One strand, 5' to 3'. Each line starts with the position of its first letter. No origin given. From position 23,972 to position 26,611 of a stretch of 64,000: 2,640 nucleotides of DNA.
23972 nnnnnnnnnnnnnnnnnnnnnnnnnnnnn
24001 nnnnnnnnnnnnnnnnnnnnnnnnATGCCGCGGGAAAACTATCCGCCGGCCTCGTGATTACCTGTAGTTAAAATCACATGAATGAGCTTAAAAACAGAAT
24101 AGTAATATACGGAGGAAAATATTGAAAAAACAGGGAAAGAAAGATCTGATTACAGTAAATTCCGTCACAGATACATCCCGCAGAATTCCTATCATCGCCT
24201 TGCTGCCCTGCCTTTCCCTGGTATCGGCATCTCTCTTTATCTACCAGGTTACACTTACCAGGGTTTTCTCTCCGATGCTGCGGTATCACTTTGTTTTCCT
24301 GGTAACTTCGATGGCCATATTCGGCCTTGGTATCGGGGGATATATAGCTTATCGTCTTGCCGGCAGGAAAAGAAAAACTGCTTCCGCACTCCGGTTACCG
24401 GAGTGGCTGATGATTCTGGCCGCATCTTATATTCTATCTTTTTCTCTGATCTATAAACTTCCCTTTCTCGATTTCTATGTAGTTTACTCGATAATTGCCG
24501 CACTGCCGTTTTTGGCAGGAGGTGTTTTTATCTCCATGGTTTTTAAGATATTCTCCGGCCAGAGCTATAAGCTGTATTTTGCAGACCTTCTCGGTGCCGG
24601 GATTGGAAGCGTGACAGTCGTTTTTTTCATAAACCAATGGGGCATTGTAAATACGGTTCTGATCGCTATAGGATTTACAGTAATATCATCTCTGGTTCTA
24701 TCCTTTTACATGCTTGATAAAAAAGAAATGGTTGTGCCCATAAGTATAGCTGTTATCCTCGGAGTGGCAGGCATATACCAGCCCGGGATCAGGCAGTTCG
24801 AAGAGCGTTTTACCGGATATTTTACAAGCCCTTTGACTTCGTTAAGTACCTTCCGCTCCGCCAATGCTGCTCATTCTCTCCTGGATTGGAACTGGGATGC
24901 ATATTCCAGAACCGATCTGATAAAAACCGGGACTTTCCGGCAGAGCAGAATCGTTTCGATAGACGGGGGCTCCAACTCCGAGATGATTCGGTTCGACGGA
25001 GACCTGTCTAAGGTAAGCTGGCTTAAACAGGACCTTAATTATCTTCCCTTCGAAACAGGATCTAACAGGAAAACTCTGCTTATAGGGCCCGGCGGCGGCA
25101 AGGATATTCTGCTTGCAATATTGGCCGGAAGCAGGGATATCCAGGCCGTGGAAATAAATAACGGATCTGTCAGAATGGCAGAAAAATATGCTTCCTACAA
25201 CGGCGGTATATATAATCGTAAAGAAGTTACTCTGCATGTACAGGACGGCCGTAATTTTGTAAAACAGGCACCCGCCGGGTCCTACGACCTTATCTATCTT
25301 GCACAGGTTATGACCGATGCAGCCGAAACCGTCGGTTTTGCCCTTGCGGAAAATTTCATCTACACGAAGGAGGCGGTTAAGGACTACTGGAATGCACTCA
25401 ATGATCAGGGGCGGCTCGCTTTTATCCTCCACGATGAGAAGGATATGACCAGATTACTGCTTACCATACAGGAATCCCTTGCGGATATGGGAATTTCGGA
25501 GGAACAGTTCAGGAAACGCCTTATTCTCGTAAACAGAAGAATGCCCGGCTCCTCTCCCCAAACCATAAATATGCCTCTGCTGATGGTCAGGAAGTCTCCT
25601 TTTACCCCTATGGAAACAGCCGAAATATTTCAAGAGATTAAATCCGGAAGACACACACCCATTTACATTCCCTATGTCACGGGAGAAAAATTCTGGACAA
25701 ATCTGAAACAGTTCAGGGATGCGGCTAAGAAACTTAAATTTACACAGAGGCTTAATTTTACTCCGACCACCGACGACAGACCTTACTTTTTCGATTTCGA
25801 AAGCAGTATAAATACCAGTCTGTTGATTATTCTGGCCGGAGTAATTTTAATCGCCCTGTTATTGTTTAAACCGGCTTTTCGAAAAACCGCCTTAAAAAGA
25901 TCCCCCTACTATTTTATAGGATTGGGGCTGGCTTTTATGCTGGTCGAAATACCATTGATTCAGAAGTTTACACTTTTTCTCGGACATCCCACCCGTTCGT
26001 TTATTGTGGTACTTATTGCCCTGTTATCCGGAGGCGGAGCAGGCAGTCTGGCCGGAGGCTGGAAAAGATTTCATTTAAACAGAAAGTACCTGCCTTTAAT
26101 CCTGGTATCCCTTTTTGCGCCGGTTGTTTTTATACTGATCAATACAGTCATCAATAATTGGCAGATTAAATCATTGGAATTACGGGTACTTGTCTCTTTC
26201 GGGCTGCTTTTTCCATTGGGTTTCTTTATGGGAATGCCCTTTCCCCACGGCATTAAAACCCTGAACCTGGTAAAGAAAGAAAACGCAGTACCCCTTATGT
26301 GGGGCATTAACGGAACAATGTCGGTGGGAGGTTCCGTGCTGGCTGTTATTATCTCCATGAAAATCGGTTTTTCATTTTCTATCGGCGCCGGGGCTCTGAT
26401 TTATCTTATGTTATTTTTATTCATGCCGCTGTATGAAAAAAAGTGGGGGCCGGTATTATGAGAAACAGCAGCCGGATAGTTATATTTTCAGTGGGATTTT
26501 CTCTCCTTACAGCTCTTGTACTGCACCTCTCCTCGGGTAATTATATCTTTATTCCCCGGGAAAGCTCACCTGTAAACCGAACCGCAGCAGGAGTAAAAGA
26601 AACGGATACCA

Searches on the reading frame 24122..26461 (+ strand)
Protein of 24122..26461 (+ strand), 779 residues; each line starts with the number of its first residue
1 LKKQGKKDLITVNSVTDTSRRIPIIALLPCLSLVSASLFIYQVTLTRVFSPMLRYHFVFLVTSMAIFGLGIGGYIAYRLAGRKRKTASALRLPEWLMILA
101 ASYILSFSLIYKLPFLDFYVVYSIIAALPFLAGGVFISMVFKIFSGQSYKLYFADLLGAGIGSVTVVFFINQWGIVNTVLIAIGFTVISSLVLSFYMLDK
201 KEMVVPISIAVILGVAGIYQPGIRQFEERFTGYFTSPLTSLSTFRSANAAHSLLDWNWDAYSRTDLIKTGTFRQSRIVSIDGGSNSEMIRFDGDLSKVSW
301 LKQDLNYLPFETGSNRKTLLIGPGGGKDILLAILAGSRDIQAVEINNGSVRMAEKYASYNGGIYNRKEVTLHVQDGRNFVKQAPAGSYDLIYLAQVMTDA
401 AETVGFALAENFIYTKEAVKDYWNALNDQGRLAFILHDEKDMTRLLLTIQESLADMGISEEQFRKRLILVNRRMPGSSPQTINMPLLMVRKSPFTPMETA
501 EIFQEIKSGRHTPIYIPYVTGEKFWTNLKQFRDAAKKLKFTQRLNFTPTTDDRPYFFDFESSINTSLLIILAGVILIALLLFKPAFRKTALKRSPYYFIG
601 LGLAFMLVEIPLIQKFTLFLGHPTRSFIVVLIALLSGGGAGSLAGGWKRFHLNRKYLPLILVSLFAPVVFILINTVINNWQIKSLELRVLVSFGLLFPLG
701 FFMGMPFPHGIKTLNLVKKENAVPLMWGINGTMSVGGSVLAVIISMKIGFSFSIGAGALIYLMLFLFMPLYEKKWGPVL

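Call 88: search_protein_families(library=pfam, proteins=[window:24122-26461:+], max_evalue=0.001)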
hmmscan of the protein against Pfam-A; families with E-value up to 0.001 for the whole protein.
window:24122-26461:+ (779 aa): 1 family
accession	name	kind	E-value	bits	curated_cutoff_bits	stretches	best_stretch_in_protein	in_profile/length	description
PF01564.23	Spermine_synth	-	5.1e-05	23.3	22.9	1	308-430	11-126/186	Spermine/spermidine synthase domain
